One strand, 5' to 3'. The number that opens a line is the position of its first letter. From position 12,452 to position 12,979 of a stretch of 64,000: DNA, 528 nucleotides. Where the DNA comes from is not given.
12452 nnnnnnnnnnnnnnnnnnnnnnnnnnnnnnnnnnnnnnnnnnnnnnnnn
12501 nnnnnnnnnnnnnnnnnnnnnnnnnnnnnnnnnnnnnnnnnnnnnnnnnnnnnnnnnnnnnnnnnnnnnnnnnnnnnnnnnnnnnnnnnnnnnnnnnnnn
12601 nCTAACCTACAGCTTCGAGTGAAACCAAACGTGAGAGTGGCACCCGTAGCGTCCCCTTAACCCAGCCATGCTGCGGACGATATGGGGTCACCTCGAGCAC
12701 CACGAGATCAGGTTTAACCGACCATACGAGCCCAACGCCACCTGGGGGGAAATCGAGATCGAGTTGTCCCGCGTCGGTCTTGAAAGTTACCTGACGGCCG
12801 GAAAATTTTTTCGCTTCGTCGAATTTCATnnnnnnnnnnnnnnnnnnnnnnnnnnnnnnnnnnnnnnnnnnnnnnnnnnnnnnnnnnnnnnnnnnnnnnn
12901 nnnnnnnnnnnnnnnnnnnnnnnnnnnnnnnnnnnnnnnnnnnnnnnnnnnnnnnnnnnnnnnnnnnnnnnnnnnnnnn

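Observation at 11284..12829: Very AT-rich 75-aa + 422-aa orphan gene pair with a glycine-zipper-like C-terminus: candidate novel toxin/defence-type effector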

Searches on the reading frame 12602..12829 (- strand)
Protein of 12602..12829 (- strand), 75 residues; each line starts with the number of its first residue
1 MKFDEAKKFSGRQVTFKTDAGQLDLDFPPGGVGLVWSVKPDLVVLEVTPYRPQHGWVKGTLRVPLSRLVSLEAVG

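Call 3: search_protein_families(library=pfam, proteins=[window:12602-12829:-], max_evalue=0.1)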
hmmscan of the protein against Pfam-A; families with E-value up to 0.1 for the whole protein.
window:12602-12829:- (75 aa): 0 families

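Call 4: search_protein_families(library=padloc, proteins=[window:12602-12829:-], max_evalue=0.1)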
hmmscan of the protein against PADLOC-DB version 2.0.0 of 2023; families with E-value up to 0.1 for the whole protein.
window:12602-12829:- (75 aa): 0 families

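Call 5: search_protein_families(library=ncbifam, proteins=[window:12602-12829:-], max_evalue=0.1)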
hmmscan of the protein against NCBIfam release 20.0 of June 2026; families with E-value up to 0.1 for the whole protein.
window:12602-12829:- (75 aa): 0 families

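Call 17: search_protein_families(library=phrogs, proteins=[window:12602-12829:-], max_evalue=0.1)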
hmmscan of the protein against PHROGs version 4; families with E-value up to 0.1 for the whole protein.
window:12602-12829:- (75 aa): 0 families

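Call 100: predict_structure(protein=window:12602-12829:-)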
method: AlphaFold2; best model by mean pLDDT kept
length: 75 residues; sequences in the alignment: 1
mean_pLDDT: 74.9   pTM: 0.56
mean pLDDT of the five models: 74.9, 71.0, 69.3, 69.1, 58.0
residues with pLDDT >= 90: 0; 70-90: 54; 50-70: 17; < 50: 4
segments of 3 or more residues with pLDDT < 50: 1-4
pLDDT, mean of each block of 10 residues (from residue 1): 52 80 79 80 83 68 85 71
secondary structure, 60 per line:
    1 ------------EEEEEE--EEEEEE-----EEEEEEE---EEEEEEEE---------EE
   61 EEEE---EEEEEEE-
elements in order: E13-18 E21-26 E32-38 E42-49 E59-64 E68-74

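Call 102: fold_search(model_id=the predicted structure, library=pdb)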
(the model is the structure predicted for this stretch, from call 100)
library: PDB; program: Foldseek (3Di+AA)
matches with E <= 10: 121; with E <= 0.001: 0
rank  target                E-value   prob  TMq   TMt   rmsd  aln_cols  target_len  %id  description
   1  5gan_b                6.5e-01  0.23  0.32  0.30  13.4        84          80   10  The overall structure of the yeast spliceosomal U4/U6.U5 tri-snRNP at 3.7 Angstrom (released 2016-01-27)
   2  5gmk_s                7.6e-01  0.21  0.31  0.30  12.8        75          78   13  Cryo-EM structure of the Catalytic Step I spliceosome (C complex) at 3.4 angstrom resolution (released 2016-08-17)
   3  5gan_8                8.0e-01  0.41  0.35  0.40   8.2        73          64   11  The overall structure of the yeast spliceosomal U4/U6.U5 tri-snRNP at 3.7 Angstrom (released 2016-01-27)
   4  4ili_B                1.2e+00  0.08  0.19  0.06  12.3        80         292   12  Crystal structure of an Aar2p S253E phosphomimetic mutant protein (released 2013-03-13)
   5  2e12_A                1.3e+00  0.25  0.37  0.32   5.8        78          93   12  The crystal structure of XC5848 from Xanthomonas campestris adopting a novel variant of Sm-like motif (released 2007-10-30)
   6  9sma_A                1.3e+00  0.10  0.26  0.17  19.3        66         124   20  Structure and mechanism of the broad spectrum CRISPR-associated ring nuclease Crn4 (released 2025-12-03)
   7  5v7q_P                1.6e+00  0.13  0.32  0.25   6.8        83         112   13  Cryo-EM structure of the large ribosomal subunit from Mycobacterium tuberculosis bound with a potent linezolid analog (released 2017-09-20)
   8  5dn6_I                1.6e+00  0.08  0.24  0.24  11.2        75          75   13  ATP synthase from Paracoccus denitrificans (released 2015-10-28)
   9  1vav_A                1.8e+00  0.07  0.25  0.10  12.0        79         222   15  Crystal structure of alginate lyase PA1167 from Pseudomonas aeruginosa at 2.0 A resolution (released 2004-05-25)
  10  3sbt_B                1.9e+00  0.12  0.26  0.10   7.7        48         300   12  Crystal structure of a Aar2-Prp8 complex (released 2011-07-27)
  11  5r69_A                2.3e+00  0.09  0.30  0.18  12.0        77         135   13  XChem group deposition -- Crystal Structure of human YEATS4 in complex with XS038644e (released 2020-12-30)
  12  4ili_A                2.3e+00  0.06  0.20  0.07  12.3        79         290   11  Crystal structure of an Aar2p S253E phosphomimetic mutant protein (released 2013-03-13)
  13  4g8o_C                2.5e+00  0.08  0.29  0.07  13.3        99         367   10  Crystal Structure of a novel small molecule inactivator bound to plasminogen activator inhibitor-1 (released 2013-12-25)
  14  8dlx_B                2.5e+00  0.04  0.21  0.03  14.3        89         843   13  Cryo-EM structure of SARS-CoV-2 Epsilon (B.1.429) spike protein in complex with VH ab6 (released 2022-08-31)
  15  9fp3_D                2.9e+00  0.10  0.32  0.03  11.3        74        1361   19  Ap4A bound in de novo transcription initiation T. thermophilus RNA polymerase complex with TC DNA template (released 2025-12-17)
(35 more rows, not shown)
